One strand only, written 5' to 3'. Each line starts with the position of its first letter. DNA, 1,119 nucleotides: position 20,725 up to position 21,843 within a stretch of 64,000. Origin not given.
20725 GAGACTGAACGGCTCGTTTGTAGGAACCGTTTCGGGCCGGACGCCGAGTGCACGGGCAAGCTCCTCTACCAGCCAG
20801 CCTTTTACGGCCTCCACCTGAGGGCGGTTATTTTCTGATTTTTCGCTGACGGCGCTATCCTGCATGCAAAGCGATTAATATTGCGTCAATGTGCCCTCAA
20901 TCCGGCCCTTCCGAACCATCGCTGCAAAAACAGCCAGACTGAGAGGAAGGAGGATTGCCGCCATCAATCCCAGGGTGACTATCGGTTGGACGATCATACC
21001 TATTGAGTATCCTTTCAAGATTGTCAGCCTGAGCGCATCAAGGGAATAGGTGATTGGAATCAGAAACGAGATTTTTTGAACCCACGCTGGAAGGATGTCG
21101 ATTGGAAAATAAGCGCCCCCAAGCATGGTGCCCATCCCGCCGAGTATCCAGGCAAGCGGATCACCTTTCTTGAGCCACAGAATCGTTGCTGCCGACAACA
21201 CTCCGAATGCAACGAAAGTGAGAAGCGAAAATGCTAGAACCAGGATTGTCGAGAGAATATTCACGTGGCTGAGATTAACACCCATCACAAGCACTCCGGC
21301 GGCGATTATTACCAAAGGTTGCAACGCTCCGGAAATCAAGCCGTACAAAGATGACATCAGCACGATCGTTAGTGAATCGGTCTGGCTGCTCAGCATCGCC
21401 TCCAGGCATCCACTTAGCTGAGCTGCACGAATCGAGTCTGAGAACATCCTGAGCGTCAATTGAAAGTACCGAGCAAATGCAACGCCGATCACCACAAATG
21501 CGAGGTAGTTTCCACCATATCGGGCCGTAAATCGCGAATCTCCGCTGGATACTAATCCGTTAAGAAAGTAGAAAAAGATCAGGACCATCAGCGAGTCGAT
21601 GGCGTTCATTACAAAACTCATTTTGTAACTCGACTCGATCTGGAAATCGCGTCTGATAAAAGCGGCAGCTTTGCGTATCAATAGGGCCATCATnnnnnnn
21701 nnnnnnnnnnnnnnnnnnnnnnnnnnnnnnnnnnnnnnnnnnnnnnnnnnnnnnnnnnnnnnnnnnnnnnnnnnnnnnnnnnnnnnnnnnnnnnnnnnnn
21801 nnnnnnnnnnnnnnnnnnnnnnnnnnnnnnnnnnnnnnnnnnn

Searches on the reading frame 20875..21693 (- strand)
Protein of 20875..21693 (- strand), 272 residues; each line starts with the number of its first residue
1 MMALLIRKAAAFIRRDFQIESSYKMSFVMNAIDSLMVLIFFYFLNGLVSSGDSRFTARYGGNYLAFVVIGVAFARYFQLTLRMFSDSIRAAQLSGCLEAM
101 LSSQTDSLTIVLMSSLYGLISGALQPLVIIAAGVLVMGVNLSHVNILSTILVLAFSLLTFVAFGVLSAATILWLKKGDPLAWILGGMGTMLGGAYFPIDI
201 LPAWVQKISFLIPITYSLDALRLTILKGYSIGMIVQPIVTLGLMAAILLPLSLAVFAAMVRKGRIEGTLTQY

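Call 6: search_protein_families(library=pfam, proteins=[window:20875-21693:-])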
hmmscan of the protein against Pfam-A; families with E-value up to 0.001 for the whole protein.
window:20875-21693:- (272 aa): 2 families
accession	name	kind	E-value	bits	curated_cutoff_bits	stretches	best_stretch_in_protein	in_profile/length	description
PF01061.29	ABC2_membrane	-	2e-11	44.3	26.9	1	12-225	6-210/211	ABC-2 type transporter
PF12698.13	ABC2_membrane_3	-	0.00047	19.8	31.6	1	63-253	163-346/347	ABC-2 family transporter protein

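Call 43: find_encoding_contigs(protein=window:20875-21693:-, flank=10000, max_places=3)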
Protein window:20875-21693:- (272 aa): 1 contig read that carries it; 1 place shown.
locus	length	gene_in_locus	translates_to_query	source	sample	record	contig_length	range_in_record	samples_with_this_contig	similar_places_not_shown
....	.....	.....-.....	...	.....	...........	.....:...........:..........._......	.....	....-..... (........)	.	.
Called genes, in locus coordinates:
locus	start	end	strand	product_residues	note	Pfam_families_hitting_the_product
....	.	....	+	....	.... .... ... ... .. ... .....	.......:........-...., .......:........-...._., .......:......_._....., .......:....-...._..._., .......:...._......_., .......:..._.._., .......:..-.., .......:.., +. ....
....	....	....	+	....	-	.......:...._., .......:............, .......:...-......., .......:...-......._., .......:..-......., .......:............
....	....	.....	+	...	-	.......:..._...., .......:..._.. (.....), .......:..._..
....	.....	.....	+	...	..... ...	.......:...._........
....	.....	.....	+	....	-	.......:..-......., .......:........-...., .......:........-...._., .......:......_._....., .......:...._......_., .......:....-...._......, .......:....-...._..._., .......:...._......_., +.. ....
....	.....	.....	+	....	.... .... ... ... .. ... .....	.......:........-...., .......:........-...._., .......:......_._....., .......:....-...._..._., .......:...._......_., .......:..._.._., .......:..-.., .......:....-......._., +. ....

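Call 65: list_cluster_members(proteins=[window:22492-26670:-, window:20875-21693:-, window:1319-5743:-])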
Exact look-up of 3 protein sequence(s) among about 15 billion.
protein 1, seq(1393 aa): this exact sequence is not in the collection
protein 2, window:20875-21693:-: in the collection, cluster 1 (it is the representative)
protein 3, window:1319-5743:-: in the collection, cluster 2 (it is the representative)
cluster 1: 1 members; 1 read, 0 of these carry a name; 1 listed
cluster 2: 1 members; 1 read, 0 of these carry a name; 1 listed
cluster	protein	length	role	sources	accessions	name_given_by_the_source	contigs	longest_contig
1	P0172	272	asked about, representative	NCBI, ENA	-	-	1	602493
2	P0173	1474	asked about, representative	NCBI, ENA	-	-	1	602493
